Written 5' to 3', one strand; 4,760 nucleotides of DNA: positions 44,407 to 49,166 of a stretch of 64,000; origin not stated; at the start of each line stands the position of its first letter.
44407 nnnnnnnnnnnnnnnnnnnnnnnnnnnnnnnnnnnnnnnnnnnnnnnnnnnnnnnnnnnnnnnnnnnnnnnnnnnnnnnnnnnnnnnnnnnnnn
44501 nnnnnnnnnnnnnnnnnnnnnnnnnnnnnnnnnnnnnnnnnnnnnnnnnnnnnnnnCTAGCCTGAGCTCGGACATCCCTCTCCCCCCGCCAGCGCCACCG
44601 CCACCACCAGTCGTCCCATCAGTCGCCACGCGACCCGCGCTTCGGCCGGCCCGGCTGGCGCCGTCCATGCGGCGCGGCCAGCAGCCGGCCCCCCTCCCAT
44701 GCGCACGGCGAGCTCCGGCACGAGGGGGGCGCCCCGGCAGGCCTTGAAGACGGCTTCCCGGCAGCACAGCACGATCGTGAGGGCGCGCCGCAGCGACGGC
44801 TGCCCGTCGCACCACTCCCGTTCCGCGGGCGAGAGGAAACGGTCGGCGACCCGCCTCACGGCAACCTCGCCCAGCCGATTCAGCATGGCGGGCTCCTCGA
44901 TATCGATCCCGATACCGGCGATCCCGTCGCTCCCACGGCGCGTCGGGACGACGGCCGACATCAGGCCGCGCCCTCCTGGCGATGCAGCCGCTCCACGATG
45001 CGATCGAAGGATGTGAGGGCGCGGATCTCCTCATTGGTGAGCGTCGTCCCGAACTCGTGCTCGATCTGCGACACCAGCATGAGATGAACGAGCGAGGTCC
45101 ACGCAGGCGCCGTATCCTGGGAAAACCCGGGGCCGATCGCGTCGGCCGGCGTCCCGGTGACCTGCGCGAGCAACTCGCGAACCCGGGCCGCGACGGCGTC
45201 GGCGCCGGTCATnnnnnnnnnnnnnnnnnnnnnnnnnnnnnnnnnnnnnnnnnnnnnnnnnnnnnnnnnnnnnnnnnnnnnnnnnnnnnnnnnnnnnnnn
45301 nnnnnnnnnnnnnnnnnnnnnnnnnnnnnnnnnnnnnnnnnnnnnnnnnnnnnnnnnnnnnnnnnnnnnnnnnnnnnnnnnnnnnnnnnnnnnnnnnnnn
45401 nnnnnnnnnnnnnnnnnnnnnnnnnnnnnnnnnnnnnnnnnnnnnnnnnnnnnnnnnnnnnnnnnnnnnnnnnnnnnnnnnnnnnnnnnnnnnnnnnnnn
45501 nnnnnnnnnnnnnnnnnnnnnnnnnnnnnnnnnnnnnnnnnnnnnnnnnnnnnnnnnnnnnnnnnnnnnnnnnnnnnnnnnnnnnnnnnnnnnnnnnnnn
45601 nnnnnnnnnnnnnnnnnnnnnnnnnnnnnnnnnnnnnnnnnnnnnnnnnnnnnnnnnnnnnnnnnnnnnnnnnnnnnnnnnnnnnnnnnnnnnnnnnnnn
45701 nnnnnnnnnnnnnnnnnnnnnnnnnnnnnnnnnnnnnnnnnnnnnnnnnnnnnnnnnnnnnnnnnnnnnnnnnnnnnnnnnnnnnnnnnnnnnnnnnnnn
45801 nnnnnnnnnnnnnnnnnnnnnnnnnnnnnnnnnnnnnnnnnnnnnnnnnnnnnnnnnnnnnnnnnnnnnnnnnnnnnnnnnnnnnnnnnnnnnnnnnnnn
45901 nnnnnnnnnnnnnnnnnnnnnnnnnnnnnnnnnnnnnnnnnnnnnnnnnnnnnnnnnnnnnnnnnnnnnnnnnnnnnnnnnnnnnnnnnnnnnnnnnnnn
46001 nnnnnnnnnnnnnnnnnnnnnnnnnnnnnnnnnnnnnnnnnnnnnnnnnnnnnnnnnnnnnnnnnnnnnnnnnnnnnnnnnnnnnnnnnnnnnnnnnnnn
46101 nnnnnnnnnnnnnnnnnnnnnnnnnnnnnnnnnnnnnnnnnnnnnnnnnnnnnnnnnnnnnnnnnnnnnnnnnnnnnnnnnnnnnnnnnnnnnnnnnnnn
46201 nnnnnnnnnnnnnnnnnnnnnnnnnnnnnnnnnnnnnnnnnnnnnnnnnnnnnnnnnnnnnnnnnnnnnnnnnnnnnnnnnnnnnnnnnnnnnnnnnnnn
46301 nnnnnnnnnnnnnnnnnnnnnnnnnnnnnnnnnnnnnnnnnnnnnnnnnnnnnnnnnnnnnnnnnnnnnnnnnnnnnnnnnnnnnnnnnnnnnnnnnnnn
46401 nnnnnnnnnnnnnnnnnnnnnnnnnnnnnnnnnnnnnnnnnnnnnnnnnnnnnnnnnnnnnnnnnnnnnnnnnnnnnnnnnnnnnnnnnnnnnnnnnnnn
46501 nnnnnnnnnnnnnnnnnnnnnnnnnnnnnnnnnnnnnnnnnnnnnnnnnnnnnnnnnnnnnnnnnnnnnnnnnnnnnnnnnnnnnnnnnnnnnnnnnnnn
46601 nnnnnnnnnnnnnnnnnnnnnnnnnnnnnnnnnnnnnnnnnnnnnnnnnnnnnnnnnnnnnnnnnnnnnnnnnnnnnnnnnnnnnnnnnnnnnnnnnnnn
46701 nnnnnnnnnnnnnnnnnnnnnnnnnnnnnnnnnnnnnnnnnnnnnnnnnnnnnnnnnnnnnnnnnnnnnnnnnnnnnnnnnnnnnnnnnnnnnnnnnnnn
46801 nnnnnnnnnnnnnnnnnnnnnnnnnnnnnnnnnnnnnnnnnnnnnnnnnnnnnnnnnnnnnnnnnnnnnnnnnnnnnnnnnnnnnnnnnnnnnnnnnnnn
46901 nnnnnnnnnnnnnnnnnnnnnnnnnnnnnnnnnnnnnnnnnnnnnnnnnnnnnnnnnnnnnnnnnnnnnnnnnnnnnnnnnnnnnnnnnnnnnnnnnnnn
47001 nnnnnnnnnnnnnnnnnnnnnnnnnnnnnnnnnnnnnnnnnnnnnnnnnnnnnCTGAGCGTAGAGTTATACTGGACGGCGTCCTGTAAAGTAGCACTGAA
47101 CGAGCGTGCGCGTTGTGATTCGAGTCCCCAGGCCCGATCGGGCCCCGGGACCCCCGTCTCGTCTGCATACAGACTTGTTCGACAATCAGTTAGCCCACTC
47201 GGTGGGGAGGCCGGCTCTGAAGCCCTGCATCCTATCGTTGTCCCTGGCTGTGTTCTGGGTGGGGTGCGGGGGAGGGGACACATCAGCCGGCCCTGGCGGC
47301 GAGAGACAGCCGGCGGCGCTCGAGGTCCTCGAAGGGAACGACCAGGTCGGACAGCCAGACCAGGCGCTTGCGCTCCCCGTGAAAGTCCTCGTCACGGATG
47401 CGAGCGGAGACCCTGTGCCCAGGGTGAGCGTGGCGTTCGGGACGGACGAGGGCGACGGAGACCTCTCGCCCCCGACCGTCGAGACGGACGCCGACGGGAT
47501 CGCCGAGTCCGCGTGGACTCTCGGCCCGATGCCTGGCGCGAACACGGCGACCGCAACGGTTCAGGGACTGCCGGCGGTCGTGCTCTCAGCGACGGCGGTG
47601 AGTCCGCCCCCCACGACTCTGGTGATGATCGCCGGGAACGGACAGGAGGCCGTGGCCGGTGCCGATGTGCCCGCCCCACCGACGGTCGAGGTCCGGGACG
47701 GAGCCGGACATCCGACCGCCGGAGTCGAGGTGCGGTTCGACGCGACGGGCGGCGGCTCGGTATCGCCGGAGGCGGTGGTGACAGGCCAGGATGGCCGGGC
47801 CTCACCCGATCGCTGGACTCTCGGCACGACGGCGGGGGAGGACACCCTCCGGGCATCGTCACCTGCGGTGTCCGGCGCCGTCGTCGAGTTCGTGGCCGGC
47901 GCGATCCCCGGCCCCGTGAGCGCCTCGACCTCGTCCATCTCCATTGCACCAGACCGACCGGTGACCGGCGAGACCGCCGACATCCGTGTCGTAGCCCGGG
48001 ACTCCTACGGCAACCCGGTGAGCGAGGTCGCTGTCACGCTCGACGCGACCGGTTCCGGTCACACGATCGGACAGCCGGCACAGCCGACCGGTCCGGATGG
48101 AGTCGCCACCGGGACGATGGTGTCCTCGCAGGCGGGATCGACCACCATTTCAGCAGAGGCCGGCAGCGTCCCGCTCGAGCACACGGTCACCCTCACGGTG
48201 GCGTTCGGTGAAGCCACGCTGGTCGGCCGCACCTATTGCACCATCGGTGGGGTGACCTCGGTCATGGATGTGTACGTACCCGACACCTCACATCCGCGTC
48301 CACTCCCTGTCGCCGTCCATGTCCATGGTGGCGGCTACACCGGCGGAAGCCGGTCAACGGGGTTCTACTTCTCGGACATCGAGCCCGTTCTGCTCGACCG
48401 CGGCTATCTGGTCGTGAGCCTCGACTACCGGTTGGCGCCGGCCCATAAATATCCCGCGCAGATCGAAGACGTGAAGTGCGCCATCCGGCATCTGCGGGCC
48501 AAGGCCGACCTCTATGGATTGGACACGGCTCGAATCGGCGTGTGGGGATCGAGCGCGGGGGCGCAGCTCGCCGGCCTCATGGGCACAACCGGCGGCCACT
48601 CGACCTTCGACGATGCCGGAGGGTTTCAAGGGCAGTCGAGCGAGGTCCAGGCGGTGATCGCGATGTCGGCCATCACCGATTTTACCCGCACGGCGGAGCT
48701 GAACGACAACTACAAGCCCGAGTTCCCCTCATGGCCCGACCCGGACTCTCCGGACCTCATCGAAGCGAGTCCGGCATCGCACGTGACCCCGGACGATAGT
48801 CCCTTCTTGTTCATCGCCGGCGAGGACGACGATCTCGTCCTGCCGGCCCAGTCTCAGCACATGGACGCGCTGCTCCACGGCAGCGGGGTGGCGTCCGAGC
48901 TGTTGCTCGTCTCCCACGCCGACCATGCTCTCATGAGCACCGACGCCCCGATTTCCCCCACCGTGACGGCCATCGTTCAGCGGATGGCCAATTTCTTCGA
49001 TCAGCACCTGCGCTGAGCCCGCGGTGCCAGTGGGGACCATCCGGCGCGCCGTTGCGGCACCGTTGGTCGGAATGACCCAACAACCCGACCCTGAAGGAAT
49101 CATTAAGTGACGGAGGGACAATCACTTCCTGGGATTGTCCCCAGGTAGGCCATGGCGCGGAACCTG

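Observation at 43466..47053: Self-contained FkbH-like / ACP / AcpS-PPTase cassette with an embedded XRE-cupin protein and an LbH acyltransferase, but no condensing enzyme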

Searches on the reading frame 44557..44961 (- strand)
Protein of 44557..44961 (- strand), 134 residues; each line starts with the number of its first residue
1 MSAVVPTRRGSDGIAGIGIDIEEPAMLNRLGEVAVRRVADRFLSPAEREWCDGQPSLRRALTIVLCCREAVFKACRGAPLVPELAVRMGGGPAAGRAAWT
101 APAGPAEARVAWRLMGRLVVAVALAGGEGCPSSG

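Call 3: search_protein_families(library=pfam, proteins=[window:44557-44961:-], max_evalue=0.01)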
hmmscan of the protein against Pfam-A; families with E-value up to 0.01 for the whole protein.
window:44557-44961:- (134 aa): 1 family
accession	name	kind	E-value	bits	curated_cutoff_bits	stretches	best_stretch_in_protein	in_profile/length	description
PF01648.25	ACPS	-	3.4e-10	40.4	25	1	16-75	1-61/111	4'-phosphopantetheinyl transferase superfamily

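Call 4: search_protein_families(library=ncbifam, proteins=[window:44557-44961:-], max_evalue=0.01)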
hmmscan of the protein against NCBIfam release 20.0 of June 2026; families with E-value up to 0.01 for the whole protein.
window:44557-44961:- (134 aa): 3 families
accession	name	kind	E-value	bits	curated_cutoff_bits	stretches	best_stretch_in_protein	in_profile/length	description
TIGR00556.1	pantethn_trn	domain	7.2e-05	22.9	45.35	1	14-75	2-64/128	phosphopantetheine--protein transferase domain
NF011250.0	PRK14656.1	equivalog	0.00022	21.3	175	1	14-75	2-63/126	holo-[acyl-carrier-protein] synthase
TIGR00516.1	acpS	equivalog_domain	0.00065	20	59.8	1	14-75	2-63/125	holo-ACP synthase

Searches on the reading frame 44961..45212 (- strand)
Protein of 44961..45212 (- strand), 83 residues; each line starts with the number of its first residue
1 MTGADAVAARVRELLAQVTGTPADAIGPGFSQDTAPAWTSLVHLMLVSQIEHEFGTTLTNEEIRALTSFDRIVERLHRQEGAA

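Call 3: search_protein_families(library=pfam, proteins=[window:44961-45212:-], max_evalue=0.01)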
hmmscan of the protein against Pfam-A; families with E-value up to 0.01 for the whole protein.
window:44961-45212:- (83 aa): 1 family
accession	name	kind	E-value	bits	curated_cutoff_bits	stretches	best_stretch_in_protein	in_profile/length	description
PF00550.31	PP-binding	-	0.00016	22.3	20.8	0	40-75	31-66/67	Phosphopantetheine attachment site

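Call 4: search_protein_families(library=ncbifam, proteins=[window:44961-45212:-], max_evalue=0.01)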
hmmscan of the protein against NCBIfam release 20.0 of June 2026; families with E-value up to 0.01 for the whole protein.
window:44961-45212:- (83 aa): 0 families

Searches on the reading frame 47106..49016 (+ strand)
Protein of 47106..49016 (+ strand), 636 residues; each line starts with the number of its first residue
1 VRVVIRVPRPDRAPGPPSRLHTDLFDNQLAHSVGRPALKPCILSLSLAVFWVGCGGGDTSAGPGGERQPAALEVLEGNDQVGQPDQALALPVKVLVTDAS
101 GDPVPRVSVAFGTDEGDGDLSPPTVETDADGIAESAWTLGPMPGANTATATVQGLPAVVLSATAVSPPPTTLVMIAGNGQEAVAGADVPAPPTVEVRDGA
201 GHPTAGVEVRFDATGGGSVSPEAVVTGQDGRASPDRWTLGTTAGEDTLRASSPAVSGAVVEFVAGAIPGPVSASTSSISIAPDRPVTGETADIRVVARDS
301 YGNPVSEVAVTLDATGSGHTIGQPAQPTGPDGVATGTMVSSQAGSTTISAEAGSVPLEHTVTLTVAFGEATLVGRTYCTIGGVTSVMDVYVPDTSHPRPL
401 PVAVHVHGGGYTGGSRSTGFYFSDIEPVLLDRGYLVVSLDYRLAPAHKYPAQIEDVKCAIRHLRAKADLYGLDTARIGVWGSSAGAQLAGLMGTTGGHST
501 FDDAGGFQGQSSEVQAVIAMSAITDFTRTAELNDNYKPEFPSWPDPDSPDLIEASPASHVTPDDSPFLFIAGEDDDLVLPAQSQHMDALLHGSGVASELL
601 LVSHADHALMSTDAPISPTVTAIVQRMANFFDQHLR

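Call 3: search_protein_families(library=pfam, proteins=[window:47106-49016:+], max_evalue=0.01)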
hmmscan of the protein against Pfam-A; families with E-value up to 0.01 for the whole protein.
window:47106-49016:+ (636 aa): 8 families
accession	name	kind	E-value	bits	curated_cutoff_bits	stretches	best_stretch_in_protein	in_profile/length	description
PF20434.5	BD-FAE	-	7.4e-46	156.8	26.8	1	387-588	1-213/215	BD-FAE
PF02369.22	Big_1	-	1.1e-27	96.4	34.9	3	289-364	17-91/93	Bacterial Ig-like domain (group 1)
PF07859.19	Abhydrolase_3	-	2.2e-18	67.2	25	1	404-529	2-115/210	alpha/beta hydrolase fold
PF00326.27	Peptidase_S9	-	1.9e-13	50.9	22.6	1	452-635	44-210/213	Prolyl oligopeptidase family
PF00135.34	COesterase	-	9e-08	31.9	27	1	387-492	88-200/515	Carboxylesterase family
PF17789.7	MG4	-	3.5e-06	27.6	24.7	0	91-137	17-60/95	Macroglobulin domain MG4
PF05688.17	BIg21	-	0.00042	21.3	27.4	0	288-374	1-76/109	Bacterial Immunoglobulin-like 21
PF13620.12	CarboxypepD_reg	-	0.0041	17.9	32.3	0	92-166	2-70/82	Carboxypeptidase regulatory-like domain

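Call 4: search_protein_families(library=ncbifam, proteins=[window:47106-49016:+], max_evalue=0.01)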
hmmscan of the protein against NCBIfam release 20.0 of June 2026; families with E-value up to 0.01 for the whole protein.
window:47106-49016:+ (636 aa): 14 families
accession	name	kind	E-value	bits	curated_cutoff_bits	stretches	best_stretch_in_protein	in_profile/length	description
NF052354.1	EstLipQMycob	equivalog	1.1e-23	83.6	700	1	382-597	146-363/418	esterase LipQ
NF058653.1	LipP1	equivalog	2.8e-19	69.1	350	1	388-490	61-159/300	LipP1 family hormone-sensitive lipase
NF058649.1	GTSAG_HSLs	subfamily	1.1e-17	64.4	380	1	378-635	70-312/312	GTSAG motif subfamily hormone-sensitive lipase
NF058650.1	GCSAG_HSLs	subfamily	6e-16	58.9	410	1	379-635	64-313/314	GCSAG motif subfamily hormone-sensitive lipase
NF007547.0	PRK10162.1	equivalog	2.3e-14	53.1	389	1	388-489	75-171/321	acetyl esterase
NF033149.0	CHL_hydrolase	equivalog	2.3e-13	49.8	500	1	383-492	59-165/310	chloramphenicol hydrolase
NF041902.1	pecacetest_PaeX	equivalog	5.2e-09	35.5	550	1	422-608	95-282/318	pectin acetylesterase PaeX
NF052620.1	AryltfaseLP1002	equivalog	2.7e-08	33.5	300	1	399-621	31-245/265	lp_1002 family arylesterase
NF041556.1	tannase_B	equivalog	9.7e-08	31.7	300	1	431-520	103-203/463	subtype B tannase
NF058651.1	GESAG_HSLs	subfamily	1e-07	31.3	430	1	404-489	71-150/296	GESAG motif subfamily hormone-sensitive lipase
NF042968.1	AcxylEst_AxeA1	equivalog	3e-07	29.1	700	1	385-496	36-141/459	acetylxylan esterase AxeA1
NF041555.1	tannase_A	equivalog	1.8e-05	23.5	550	1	401-502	123-228/619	subtype A tannase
NF058665.1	HaHSL_fam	equivalog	3e-05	23.5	320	1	385-528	49-173/260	hormone-sensitive lipase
NF050058.1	e_dPHAscl_type1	hypoth_equivalog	7.8e-05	22.3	150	0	467-495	96-124/276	extracellular catalytic domain type 1 short-chain-length polyhydroxyalkanoate depolymerase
